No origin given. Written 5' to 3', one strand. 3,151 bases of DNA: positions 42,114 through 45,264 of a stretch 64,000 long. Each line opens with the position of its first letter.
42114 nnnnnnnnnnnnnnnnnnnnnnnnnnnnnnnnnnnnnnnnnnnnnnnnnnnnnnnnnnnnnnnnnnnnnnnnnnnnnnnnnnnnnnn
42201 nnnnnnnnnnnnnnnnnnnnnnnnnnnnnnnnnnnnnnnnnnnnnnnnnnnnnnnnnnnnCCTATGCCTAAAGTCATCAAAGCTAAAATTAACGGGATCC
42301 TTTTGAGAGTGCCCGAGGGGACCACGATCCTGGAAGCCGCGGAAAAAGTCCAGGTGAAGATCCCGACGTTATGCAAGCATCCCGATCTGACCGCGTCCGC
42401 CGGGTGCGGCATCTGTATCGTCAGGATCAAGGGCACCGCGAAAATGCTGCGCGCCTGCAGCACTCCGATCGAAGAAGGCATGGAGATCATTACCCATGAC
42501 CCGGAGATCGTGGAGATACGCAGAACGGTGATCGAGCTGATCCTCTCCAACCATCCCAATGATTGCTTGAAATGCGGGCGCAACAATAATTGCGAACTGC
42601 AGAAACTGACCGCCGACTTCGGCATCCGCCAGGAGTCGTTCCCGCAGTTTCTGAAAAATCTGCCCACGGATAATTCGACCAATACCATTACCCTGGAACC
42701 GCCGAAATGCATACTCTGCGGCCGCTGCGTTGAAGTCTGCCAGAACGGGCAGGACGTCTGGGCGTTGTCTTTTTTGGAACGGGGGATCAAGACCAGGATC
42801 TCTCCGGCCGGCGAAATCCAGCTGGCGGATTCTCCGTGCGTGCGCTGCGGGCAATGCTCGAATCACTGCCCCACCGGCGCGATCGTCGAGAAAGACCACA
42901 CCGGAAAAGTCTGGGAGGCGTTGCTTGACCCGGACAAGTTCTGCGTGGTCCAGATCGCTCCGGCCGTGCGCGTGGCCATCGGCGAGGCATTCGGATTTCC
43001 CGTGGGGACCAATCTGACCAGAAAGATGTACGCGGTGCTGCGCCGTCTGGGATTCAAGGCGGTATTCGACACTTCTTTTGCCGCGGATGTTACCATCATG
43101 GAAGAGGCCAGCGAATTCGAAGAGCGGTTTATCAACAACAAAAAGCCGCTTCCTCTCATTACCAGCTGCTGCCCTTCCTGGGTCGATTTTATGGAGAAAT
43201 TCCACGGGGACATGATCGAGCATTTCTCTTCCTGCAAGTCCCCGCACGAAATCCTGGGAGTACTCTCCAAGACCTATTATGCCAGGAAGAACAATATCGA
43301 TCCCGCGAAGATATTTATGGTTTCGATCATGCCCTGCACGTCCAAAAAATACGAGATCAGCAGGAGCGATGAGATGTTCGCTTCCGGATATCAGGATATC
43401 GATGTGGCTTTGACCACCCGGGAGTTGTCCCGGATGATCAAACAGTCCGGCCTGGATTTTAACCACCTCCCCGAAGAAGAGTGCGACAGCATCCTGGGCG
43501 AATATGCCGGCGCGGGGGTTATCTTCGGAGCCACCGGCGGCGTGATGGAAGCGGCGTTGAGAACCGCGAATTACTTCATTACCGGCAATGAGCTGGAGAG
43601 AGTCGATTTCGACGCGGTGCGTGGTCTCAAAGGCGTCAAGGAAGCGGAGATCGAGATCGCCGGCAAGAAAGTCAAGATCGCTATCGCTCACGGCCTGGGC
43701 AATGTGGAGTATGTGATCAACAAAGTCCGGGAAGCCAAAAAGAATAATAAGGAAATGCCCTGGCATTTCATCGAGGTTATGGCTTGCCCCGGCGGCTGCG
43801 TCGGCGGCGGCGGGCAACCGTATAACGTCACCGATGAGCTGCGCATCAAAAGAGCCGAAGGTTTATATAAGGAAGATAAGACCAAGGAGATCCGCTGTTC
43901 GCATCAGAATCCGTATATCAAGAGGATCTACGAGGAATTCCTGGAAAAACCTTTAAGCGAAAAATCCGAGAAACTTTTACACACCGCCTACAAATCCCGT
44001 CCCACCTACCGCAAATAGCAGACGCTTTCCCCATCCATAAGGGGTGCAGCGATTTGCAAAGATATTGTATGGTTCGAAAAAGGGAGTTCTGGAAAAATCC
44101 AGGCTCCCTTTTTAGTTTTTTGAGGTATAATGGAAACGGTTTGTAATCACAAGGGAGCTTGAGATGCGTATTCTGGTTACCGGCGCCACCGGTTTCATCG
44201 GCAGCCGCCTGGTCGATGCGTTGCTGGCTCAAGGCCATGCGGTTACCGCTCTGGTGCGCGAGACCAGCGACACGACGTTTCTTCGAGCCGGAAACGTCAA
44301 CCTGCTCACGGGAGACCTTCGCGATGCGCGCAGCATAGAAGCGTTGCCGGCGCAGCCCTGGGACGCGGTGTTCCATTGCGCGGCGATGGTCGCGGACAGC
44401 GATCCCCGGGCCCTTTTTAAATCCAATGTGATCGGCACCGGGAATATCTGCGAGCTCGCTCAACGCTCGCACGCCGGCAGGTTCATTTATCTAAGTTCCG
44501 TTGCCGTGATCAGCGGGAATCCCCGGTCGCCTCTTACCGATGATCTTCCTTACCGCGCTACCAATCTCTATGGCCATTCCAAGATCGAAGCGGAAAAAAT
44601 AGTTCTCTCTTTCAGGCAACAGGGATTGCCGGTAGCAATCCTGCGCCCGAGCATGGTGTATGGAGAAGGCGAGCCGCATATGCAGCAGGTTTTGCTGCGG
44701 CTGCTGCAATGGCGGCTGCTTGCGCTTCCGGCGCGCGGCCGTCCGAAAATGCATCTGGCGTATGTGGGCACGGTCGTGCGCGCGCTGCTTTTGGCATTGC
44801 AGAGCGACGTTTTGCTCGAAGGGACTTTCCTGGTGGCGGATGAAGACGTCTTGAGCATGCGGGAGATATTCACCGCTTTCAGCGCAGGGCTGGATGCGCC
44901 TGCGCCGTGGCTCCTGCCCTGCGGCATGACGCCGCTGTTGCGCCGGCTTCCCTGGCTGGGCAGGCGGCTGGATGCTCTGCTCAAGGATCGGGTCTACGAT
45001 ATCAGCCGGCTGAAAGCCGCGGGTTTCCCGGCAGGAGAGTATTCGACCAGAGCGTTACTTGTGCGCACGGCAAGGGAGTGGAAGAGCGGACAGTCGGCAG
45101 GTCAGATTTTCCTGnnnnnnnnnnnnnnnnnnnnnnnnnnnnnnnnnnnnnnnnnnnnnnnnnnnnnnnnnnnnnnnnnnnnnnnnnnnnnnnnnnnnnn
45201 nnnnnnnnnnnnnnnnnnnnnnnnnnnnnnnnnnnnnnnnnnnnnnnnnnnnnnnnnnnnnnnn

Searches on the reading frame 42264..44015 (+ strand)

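Call 27: search_protein_families(library=pfam, proteins=[window:42264-44015:+], max_evalue=0.001)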
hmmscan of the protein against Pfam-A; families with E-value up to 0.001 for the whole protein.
window:42264-44015:+ (584 aa): 14 families
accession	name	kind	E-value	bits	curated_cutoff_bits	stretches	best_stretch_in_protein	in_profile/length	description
PF02906.19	Fe_hyd_lg_C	-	4.3e-92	308.6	22.1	1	226-516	2-245/245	Iron only hydrogenase large subunit, C-terminal domain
PF02256.22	Fe_hyd_SSU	-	4.8e-24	84.6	24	1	524-579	1-56/56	Iron hydrogenase small subunit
PF13510.11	Fer2_4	-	5e-17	62.2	22.8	1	5-78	4-80/82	2Fe-2S iron-sulfur cluster binding domain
PF10588.14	NADH-G_4Fe-4S_3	-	7.6e-17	61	27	1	86-123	1-38/40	NADH-ubiquinone oxidoreductase-G iron-sulfur binding region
PF12838.12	Fer4_7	-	4.6e-09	37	27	1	148-206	1-52/52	4Fe-4S dicluster domain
PF00037.32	Fer4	-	1e-06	28.7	21.1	2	192-207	8-23/24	4Fe-4S binding domain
PF00111.32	Fer2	-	1.9e-06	28.2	21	1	14-58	10-51/77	2Fe-2S iron-sulfur cluster binding domain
PF13237.11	Fer4_10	-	1.4e-05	25.4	25.5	1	143-203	3-53/53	4Fe-4S dicluster domain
PF13187.11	Fer4_9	-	1.6e-05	25.3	27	1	148-207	1-52/52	4Fe-4S dicluster domain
PF13183.11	Fer4_8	-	0.00016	22.6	27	0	191-208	4-21/68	4Fe-4S dicluster domain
PF14697.11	Fer4_21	-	0.00041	20.9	35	1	147-207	6-57/59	4Fe-4S dicluster domain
PF22117.2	Fer4_Nqo3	-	0.00054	20.5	27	0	141-207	3-66/67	NADH-quinone oxidoreductase subunit 3, ferredoxin-like domain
PF13484.11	Fer4_16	-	0.00094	20.4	30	1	192-210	2-20/66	4Fe-4S double cluster binding domain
PF12837.12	Fer4_6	-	0.00094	19.5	25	0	146-159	6-19/24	4Fe-4S binding domain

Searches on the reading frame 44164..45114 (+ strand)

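Call 27: search_protein_families(library=pfam, proteins=[window:44164-45114:+], max_evalue=0.001)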
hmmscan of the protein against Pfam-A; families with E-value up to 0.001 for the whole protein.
window:44164-45114:+ (317 aa): 10 families
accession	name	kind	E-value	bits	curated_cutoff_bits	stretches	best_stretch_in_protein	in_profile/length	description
PF01370.27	Epimerase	-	6.1e-44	150.7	20.9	1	3-214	1-227/240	NAD dependent epimerase/dehydratase family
PF07993.18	NAD_binding_4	-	2.8e-26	92.7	20.1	2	60-171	84-213/258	Male sterility protein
PF01073.25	3Beta_HSD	-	1.6e-22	80.3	22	1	4-213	1-230/280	3-beta hydroxysteroid dehydrogenase/isomerase family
PF16363.11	GDP_Man_Dehyd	-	6.5e-22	78.9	27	1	4-236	1-259/332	GDP-mannose 4,6 dehydratase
PF04321.23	RmlD_sub_bind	-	8.4e-22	78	27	1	1-182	1-168/287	RmlD substrate binding domain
PF13460.12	NAD_binding_10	-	8e-19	68.7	27.2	1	7-168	1-149/184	NAD(P)H-binding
PF05368.20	NmrA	-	4e-12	46.8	27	1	2-63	4-68/298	NmrA-like family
PF02719.21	Polysacc_synt_2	-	2.9e-11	43.6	20.2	1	3-153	1-155/293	Polysaccharide biosynthesis protein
PF08659.16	KR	-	0.0001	22.7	22.6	0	3-121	3-145/180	KR domain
PF00106.31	adh_short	-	0.00054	19.9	26.6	0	3-119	3-143/195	short chain dehydrogenase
